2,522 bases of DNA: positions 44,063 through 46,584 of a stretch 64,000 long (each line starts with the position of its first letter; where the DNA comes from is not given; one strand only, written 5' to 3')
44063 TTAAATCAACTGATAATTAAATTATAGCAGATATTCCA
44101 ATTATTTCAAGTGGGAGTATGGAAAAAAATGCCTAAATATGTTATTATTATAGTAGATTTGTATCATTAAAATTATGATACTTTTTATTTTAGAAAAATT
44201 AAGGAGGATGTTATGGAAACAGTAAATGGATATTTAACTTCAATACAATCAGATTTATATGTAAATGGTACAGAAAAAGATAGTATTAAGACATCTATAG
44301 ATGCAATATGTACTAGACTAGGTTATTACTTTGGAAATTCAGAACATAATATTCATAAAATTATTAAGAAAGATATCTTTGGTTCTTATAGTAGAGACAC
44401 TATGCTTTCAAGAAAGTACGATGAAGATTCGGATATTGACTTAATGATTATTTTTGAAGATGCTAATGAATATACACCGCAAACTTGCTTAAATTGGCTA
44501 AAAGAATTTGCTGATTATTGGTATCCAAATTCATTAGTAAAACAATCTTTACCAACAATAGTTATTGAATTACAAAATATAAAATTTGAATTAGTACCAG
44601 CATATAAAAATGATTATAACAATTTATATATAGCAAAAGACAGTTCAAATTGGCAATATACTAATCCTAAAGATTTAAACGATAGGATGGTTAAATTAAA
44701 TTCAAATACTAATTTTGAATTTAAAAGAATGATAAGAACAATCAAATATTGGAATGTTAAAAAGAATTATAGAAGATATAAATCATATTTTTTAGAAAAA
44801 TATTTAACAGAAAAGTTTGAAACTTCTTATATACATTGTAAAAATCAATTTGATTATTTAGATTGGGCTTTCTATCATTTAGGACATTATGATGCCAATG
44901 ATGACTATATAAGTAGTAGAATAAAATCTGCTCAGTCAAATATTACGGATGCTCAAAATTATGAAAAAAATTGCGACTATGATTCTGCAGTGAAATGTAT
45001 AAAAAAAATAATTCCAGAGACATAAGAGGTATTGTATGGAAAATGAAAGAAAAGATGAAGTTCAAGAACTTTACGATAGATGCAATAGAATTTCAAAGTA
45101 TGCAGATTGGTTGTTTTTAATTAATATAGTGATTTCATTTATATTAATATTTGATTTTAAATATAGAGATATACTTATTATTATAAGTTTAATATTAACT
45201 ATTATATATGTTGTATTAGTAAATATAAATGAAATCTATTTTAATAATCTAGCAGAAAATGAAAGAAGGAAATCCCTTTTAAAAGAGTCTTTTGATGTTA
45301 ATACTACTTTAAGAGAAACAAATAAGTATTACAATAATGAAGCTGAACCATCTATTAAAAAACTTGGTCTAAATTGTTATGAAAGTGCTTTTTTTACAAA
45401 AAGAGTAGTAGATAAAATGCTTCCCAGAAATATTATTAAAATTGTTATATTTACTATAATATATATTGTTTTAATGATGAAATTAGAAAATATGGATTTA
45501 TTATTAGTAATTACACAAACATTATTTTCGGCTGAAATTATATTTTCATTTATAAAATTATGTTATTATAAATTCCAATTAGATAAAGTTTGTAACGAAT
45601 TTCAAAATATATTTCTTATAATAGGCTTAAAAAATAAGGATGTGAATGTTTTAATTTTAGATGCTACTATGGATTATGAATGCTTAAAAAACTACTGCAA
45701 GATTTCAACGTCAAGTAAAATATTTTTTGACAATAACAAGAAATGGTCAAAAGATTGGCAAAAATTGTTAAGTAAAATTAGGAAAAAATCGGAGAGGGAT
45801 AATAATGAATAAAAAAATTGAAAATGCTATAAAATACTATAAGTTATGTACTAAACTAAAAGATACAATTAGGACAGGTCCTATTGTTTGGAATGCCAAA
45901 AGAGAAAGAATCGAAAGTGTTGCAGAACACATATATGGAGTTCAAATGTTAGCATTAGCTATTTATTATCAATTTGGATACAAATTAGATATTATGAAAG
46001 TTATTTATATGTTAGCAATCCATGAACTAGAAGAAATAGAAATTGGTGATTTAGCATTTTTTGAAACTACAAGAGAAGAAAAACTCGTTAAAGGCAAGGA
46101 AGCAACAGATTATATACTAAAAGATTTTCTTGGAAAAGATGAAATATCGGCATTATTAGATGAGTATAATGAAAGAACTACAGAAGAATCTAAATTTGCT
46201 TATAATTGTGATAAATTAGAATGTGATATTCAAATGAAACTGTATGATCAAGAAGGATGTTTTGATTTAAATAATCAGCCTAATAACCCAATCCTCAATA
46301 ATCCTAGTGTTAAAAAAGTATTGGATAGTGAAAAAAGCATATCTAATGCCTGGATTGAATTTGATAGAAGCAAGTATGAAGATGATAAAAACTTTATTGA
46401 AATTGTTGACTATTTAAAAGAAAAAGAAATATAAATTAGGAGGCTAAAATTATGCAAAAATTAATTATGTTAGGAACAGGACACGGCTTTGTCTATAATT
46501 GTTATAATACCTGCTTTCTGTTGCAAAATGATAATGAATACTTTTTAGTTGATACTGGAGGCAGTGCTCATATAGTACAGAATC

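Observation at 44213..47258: Candidate nucleotide-signalling defence module carried as transposon cargo: SMODS-like nucleotidyltransferase, 4-TM protein and HD phosphohydrolase (plus MBL hydrolase and MTase)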

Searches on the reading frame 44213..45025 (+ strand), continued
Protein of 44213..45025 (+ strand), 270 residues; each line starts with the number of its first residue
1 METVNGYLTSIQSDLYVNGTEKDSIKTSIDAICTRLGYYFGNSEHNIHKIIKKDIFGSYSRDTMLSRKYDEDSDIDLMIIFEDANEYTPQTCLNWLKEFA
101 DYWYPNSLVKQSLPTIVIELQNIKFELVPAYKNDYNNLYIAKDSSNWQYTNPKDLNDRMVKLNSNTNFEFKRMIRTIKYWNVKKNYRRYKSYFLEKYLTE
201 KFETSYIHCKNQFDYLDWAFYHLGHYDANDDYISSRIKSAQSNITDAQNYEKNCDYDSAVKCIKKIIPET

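Call 77: search_dna_similar(query=window:44213-45025:+, collection=plasmids, mode=protein, max_rows=12)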
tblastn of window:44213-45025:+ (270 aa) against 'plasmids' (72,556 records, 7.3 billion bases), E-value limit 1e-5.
Records with a match: 27; places in all: 27; records where one place covers at least 80% of the query: 10.
Best place of each record, by identity: <60% 27.
By first word of the organism name: Bacillus 10; Escherichia 3; Priestia 2; Lactococcus 1; Persicobacter 1; Rhizobium 1; Methylobacterium 1; Aeromonas 1; Planococcus 1; Clostridioides 1; and 5 more.
By predicted mobility (MOB-suite, as given by PLSDB): non-mobilizable 16; conjugative 8; mobilizable 3.
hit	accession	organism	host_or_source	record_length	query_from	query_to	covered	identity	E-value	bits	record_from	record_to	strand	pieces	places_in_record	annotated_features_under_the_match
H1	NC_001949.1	Lactococcus lactis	-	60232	3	268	99%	40.6%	6e-41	157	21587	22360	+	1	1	nucleotidyltransferase domain-containing protein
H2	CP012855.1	Persicobacter sp. JZB09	cell culture,soil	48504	3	269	99%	39.3%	3e-43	163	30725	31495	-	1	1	record has no annotation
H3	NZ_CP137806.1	Priestia megaterium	Bacillus megaterium assembly,Arshan ...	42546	1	269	100%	38.1%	1e-39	153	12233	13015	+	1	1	nucleotidyltransferase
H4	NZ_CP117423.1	Bacillus cereus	-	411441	3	268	99%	37.0%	3e-38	149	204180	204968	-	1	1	nucleotidyltransferase domain-containing protein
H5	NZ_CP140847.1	Rhizobium johnstonii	Trifolium pratense,whole organism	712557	3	269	99%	36.7%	6e-35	139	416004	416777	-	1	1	nucleotidyltransferase | SLATT domain-containing protein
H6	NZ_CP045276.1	Priestia megaterium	pure culture,Paper surface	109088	1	269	100%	36.3%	2e-39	152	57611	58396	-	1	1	nucleotidyltransferase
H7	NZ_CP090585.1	Methylobacterium radiotolerans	Pure isolate,Urban soil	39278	1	269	100%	36.1%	2e-33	135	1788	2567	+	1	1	nucleotidyltransferase | SLATT domain-containing protein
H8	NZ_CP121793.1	Aeromonas caviae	Homo sapiens,plasma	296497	3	266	98%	35.6%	8e-36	142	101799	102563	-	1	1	nucleotidyltransferase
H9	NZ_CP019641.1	Planococcus lenghuensis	whole organism,crude oil-contamination ...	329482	21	268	92%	36.3%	9e-36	142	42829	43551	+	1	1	nucleotidyltransferase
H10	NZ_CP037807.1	Clostridioides difficile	Homo sapiens,feces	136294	3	209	77%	43.3%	6e-40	154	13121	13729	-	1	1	nucleotidyltransferase domain-containing protein | hypothetical protein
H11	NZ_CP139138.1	Chryseobacterium sp. JJR-5R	single cell,Rosa multiflora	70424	3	198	73%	37.7%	1e-27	119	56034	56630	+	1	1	nucleotidyltransferase domain-containing protein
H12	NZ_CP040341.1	Bacillus cereus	Apostichopus japonicus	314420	56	266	78%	27.9%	4e-7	58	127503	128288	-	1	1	hypothetical protein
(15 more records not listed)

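Call 79: get_annotated_region(hit=H1, flank=6000)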
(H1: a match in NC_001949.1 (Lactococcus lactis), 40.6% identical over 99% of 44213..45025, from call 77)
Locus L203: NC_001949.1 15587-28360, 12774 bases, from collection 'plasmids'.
description: Lactococcus lactis plasmid pMRC01, complete sequence
organism: Lactococcus lactis (NCBI taxid 1358)
taxonomy: Bacteria; Bacillota; Bacilli; Lactobacillales; Streptococcaceae; Lactococcus; Lactococcus lactis
host: -; source: -; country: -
typing (MOB-suite, as given by PLSDB): conjugative; replicon rep_cluster_664; relaxase MOBQ; mating-pair formation MPF_T
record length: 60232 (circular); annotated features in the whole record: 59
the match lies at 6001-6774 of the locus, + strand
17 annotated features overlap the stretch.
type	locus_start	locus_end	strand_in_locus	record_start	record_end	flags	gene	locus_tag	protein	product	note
CDS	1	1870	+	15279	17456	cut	topB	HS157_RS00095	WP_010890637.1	type IA DNA topoisomerase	GO:0006265 - DNA topological change [Evidence IEA]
CDS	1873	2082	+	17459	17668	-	-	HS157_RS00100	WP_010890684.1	hypothetical protein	-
CDS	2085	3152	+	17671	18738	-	-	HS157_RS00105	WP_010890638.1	ArdC family protein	-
CDS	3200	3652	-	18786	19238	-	-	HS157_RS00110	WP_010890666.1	hypothetical protein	-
CDS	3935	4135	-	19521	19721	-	-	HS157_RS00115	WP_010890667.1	hypothetical protein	-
CDS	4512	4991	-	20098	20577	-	-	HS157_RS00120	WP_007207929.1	AAA family ATPase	-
CDS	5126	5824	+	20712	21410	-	-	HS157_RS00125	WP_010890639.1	IS6-like element ISS1S family transposase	GO:0006313 - DNA transposition [Evidence IEA]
CDS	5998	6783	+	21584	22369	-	-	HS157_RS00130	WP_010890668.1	nucleotidyltransferase domain-containing protein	-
CDS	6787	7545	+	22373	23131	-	-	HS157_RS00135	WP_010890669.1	hypothetical protein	-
CDS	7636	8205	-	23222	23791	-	-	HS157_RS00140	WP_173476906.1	recombinase family protein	GO:0006310 - DNA recombination [Evidence IEA]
CDS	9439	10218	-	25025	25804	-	-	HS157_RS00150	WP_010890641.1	ABC transporter permease subunit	GO:0055085 - transmembrane transport [Evidence IEA]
CDS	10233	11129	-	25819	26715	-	-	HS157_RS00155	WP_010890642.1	ATP-binding cassette domain-containing protein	-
CDS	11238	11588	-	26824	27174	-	-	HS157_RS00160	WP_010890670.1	hypothetical protein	-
CDS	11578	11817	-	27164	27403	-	-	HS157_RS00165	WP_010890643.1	helix-turn-helix transcriptional regulator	-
CDS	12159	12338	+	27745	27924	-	-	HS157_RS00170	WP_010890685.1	plantaricin C family lantibiotic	-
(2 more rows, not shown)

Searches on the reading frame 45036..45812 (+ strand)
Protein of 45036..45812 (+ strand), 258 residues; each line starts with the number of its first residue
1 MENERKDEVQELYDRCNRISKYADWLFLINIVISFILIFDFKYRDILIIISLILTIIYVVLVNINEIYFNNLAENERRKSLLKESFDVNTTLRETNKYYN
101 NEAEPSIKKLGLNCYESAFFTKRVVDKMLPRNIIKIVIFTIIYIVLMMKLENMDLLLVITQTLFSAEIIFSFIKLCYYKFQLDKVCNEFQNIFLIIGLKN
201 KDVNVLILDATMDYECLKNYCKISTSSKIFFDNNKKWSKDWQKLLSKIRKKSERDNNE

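Call 3: search_protein_families(library=pfam, proteins=[window:45036-45812:+], max_evalue=0.1)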
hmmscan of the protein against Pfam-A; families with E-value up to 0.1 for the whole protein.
window:45036-45812:+ (258 aa): 1 family
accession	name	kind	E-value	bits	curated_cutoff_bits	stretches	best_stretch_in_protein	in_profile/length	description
PF18673.7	IrmA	-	0.013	15.8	25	1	166-215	6-57/109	interleukin receptor mimic protein A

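Call 4: search_protein_families(library=padloc, proteins=[window:45036-45812:+], max_evalue=0.1)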
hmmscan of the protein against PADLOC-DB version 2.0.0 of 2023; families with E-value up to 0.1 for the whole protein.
window:45036-45812:+ (258 aa): 3 families
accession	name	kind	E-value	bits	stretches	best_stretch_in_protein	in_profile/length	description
PDLC00719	Effector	-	8.4e-57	190.5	1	4-247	2-253/256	4TM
PDLC00726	Effector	-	1.7e-27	94.6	1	8-246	6-253/258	4TM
PDLC00724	Effector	-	0.097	9.8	0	85-148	109-175/287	4TM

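Call 5: search_protein_families(library=ncbifam, proteins=[window:45036-45812:+], max_evalue=0.1)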
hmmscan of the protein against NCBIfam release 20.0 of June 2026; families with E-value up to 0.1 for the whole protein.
window:45036-45812:+ (258 aa): 0 families

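Call 65: search_protein_families(library=phrogs, proteins=[window:45036-45812:+], max_evalue=0.001)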
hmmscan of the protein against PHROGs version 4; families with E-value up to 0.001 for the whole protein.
window:45036-45812:+ (258 aa): 1 family
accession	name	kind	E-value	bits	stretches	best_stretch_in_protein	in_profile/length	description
phrog_31574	-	unknown function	1.7e-13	51.7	1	18-247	16-247/256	-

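Call 78: search_dna_similar(query=window:45036-45812:+, collection=plasmids, mode=protein, max_rows=12)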
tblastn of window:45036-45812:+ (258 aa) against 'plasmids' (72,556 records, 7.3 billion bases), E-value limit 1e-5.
Records with a match: 12; places in all: 12; records where one place covers at least 80% of the query: 6.
Best place of each record, by identity: <60% 12.
By first word of the organism name: Priestia 2; Staphylococcus 2; Rhizobium 2; Lactococcus 1; Bacillus 1; Planococcus 1; Rhodopseudomonas 1; Methylocystis 1; Acidiphilium 1.
By predicted mobility (MOB-suite, as given by PLSDB): non-mobilizable 7; conjugative 4; mobilizable 1.
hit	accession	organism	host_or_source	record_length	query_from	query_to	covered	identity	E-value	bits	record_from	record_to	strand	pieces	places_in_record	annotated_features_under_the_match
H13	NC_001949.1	Lactococcus lactis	-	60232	4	247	95%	31.6%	2e-23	106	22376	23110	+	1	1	hypothetical protein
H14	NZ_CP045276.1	Priestia megaterium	pure culture,Paper surface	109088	1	244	95%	30.5%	2e-19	94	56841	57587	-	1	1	hypothetical protein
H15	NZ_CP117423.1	Bacillus cereus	-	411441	2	244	94%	30.0%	2e-18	91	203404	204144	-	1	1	hypothetical protein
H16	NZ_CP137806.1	Priestia megaterium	Bacillus megaterium assembly,Arshan ...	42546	1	244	95%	29.6%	3e-18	91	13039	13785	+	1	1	hypothetical protein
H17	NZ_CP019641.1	Planococcus lenghuensis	whole organism,crude oil-contamination ...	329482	1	244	95%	29.3%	2e-20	97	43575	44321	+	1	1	hypothetical protein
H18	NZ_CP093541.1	Staphylococcus hominis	Homo sapiens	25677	74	251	69%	35.7%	2e-17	88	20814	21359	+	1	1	hypothetical protein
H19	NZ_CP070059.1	Staphylococcus epidermidis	-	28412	74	251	69%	35.2%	4e-17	87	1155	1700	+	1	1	hypothetical protein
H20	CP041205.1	Rhizobium sp. NIBRBAC000502774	Genome assembly,Coal mine soil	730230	4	244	93%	24.5%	1e-13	77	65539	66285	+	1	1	hypothetical protein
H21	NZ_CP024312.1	Rhizobium sp. NXC24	Phaseolus vulgaris,cell culture,plant ...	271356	65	248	71%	29.1%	3e-16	85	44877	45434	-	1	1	hypothetical protein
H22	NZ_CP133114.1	Rhodopseudomonas sp. BAL398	Cell culture,surface waters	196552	68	244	69%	22.0%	1e-7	60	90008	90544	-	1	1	hypothetical protein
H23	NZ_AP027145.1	Methylocystis iwaonis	-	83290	67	241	68%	22.1%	1e-6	57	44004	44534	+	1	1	hypothetical protein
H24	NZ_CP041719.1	Acidiphilium multivorum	Cell culture,activated sludge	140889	68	255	73%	19.7%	3e-6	56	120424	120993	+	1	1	hypothetical protein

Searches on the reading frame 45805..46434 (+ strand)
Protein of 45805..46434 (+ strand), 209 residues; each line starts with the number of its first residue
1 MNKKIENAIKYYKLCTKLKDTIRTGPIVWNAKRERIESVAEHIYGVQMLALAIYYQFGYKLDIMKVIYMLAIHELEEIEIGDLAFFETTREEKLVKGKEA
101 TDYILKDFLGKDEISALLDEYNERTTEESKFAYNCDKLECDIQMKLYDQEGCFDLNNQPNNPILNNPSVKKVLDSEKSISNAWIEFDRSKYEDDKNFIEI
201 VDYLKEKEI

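Call 3: search_protein_families(library=pfam, proteins=[window:45805-46434:+], max_evalue=0.1)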
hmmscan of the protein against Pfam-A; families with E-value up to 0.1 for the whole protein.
window:45805-46434:+ (209 aa): 3 families
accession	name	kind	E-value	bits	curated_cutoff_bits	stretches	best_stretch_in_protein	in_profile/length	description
PF13023.12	HD_3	-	1e-26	94.3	22.5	1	16-150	2-137/165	HD domain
PF12917.13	YfbR-like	-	0.00032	20.9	25.9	1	32-84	19-75/182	5'-deoxynucleotidase YfbR-like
PF10976.13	DUF2790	-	0.055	13.9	27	0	55-69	6-20/56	Protein of unknown function (DUF2790)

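Call 4: search_protein_families(library=padloc, proteins=[window:45805-46434:+], max_evalue=0.1)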
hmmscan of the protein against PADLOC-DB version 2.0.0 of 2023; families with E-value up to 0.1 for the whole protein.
window:45805-46434:+ (209 aa): 0 families

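Call 5: search_protein_families(library=ncbifam, proteins=[window:45805-46434:+], max_evalue=0.1)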
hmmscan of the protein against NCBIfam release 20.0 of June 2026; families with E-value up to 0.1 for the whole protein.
window:45805-46434:+ (209 aa): 0 families

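Call 20: find_homologous_proteins(query=window:45805-46434:+)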
Query window:45805-46434:+ (209 aa): 3674 proteins with E <= 0.001 among 3791 candidates; the best 120 are listed.
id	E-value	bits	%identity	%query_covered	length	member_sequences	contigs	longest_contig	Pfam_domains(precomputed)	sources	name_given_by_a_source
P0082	1.3e-129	448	98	100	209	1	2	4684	PF13023.13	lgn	-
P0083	1.5e-129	447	97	100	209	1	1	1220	PF13023.13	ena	-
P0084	3.3e-126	437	93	100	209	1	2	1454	PF13023.13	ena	-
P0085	3.1e-125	433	92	100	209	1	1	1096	PF13023.13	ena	-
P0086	5.7e-125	433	92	100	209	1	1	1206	PF13023.13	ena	-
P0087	1.6e-124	431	92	100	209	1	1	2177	PF13023.13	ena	-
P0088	3.2e-124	430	92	100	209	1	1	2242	PF13023.13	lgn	-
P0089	5.3e-124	429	91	100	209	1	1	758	PF13023.13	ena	-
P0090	9.3e-124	429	92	100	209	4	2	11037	PF13023.13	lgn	-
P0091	1.8e-123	428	91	100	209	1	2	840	PF13023.13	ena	-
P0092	2.1e-123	427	92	100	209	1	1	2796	PF13023.13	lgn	-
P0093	4.3e-123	426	91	100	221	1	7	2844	PF13023.13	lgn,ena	-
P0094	5.0e-123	426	91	100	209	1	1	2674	PF13023.13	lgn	-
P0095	5.1e-123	426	90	100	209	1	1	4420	PF13023.13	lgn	-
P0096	6.1e-123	426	91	100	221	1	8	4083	PF13023.13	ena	-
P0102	1.8e-122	424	90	100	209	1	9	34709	PF13023.13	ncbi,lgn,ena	-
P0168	2.6e-112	391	81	100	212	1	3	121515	PF13023.13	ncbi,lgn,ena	-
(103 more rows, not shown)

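Call 21: find_encoding_contigs(protein=P0102, flank=8000, max_places=4)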
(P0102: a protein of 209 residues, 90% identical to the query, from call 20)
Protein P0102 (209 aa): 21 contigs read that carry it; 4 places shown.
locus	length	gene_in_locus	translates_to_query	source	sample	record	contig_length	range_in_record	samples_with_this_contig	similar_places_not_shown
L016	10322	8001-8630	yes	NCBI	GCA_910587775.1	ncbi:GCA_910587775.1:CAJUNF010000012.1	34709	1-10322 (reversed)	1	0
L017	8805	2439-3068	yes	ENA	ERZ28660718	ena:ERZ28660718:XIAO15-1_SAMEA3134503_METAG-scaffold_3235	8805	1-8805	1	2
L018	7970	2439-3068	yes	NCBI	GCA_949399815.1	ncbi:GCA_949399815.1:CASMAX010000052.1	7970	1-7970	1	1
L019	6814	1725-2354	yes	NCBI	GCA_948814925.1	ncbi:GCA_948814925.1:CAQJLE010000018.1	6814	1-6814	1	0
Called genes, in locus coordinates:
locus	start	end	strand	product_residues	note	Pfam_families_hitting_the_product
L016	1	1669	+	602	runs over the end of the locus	PF13522:GATase_6, PF13537:GATase_7, PF00733:Asn_synthase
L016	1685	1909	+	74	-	-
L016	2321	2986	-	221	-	PF06541:ABC_trans_CmpB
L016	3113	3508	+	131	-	-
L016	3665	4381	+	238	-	PF01177:Asp_Glu_race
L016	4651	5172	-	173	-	PF00239:Resolvase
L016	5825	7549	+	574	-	-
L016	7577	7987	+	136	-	PF00583:Acetyltransf_1, PF13673:Acetyltransf_10, PF13508:Acetyltransf_7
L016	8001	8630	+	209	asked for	PF13023:HD_3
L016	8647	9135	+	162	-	PF10294:Methyltransf_16 (weak), PF01209:Ubie_methyltran, PF02353:CMAS (weak), PF13489:Methyltransf_23, PF13847:Methyltransf_31, PF08241:Methyltransf_11, PF08242:Methyltransf_12, PF13649:Methyltransf_25, +1 more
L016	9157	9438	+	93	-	-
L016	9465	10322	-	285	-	?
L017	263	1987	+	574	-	-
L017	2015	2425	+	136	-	PF00583:Acetyltransf_1, PF13673:Acetyltransf_10, PF13508:Acetyltransf_7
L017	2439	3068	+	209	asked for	PF13023:HD_3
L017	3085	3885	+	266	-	PF01209:Ubie_methyltran, PF02353:CMAS (weak), PF10294:Methyltransf_16 (weak), PF13489:Methyltransf_23, PF13847:Methyltransf_31, PF08241:Methyltransf_11, PF08242:Methyltransf_12, PF13649:Methyltransf_25, +1 more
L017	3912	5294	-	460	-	PF01076:Mob_Pre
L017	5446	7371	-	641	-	PF00239:Resolvase, PF07508:Recombinase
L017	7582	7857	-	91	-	-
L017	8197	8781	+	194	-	PF17761:DUF1016_N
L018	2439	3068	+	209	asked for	PF13023:HD_3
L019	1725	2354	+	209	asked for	PF13023:HD_3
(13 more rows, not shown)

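Call 22: find_encoding_contigs(protein=P0168, flank=8000, max_places=3)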
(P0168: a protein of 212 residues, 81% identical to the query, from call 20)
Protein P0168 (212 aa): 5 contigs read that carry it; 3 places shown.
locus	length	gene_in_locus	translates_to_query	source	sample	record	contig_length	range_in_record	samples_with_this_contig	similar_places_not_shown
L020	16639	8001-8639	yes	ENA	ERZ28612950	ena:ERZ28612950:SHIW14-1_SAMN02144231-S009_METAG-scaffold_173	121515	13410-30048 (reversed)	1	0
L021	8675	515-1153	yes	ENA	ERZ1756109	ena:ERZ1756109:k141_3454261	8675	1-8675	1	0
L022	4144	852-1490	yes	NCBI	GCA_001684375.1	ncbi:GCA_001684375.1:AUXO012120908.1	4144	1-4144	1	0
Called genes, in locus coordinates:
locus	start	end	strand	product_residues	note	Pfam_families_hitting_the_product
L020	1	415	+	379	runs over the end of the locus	PF01636:APH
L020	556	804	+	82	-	PF05239:PRC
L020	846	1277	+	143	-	PF07963:N_methyl (weak)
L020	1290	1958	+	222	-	PF03167:UDG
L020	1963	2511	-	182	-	PF04011:LemA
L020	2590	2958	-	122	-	PF09671:Spore_GerQ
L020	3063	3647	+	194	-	PF06130:PTAC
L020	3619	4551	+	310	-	PF00664:ABC_membrane (weak)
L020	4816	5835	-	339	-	PF04203:Sortase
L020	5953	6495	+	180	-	PF04167:DUF402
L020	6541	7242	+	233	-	PF17774:YlmH_RBD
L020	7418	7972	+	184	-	-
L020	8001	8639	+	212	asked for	PF13023:HD_3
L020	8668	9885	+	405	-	PF01909:NTP_transf_2 (faint), PF18765:Polbeta (weak), PF25311:WDGH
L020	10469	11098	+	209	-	-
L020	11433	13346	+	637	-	PF13175:AAA_15, PF13304:AAA_21 (faint)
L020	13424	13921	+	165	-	-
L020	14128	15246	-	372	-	PF03432:Relaxase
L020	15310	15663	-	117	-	PF14198:TnpV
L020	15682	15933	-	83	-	-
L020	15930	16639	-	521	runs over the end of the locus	PF00239:Resolvase, PF07508:Recombinase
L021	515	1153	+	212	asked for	PF13023:HD_3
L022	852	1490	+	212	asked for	PF13023:HD_3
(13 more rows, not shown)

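Call 27: search_solved_structures(query=window:45805-46434:+, max_evalue=0.01)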
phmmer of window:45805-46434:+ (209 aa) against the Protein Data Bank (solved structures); distinct sequences matched with E-value up to 0.01: 7.
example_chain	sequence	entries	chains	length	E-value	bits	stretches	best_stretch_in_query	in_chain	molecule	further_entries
4dmb_A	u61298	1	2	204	4.7e-09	39.4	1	8-148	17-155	HD domain-containing protein 2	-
4l7e_A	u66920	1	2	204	1.2e-08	38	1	8-148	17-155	HD domain-containing protein 2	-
1xx7_A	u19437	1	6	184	3.6e-08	36.4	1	13-156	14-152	oxetanocin-like protein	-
4l1j_A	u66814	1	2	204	4.8e-08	36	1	8-148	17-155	HD domain-containing protein 2 | HD domain-containing protein 2 (Phosphorylate)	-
4l7w_A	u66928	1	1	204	1.1e-07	34.9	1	8-148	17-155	HD domain-containing protein 2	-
3kh1_A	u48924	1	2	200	2.6e-06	30.4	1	17-139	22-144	Predicted metal-dependent phosphohydrolase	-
2cqz_A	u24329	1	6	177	5.6e-06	29.3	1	19-155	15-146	177aa long hypothetical protein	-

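Call 41: search_protein_families(library=pfam, proteins=[L017:263-1987:+, L020:8668-9885:+], max_evalue=0.01)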
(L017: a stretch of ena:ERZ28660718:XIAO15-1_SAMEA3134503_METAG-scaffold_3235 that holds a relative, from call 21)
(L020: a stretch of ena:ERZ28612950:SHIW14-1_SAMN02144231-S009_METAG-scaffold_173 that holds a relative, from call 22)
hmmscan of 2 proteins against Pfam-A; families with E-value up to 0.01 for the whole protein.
L017:263-1987:+ (574 aa): 0 families

L020:8668-9885:+ (405 aa): 4 families
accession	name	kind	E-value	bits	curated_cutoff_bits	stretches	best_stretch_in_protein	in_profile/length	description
PF25311.1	WDGH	-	5.3e-22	78.4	27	1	302-399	2-96/97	WDGH domain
PF18765.7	Polbeta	-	2.3e-06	28.1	26.9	1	28-117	6-89/93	Polymerase beta, Nucleotidyltransferase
PF01909.29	NTP_transf_2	-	1.9e-05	25.4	21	1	37-87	17-64/93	Nucleotidyltransferase domain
PF22600.2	MTPAP-like_central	-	0.0015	19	27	0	37-67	42-72/139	Poly(A) RNA polymerase, mitochondrial-like, central palm domain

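Call 65: search_protein_families(library=phrogs, proteins=[window:45805-46434:+], max_evalue=0.001)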
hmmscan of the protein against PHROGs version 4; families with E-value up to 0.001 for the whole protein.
window:45805-46434:+ (209 aa): 1 family
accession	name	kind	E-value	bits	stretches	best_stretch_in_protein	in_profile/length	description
phrog_7076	-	DNA, RNA and nucleotide metabolism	4.1e-05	24.4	1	29-102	18-99/188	dATP triphosphohydrolase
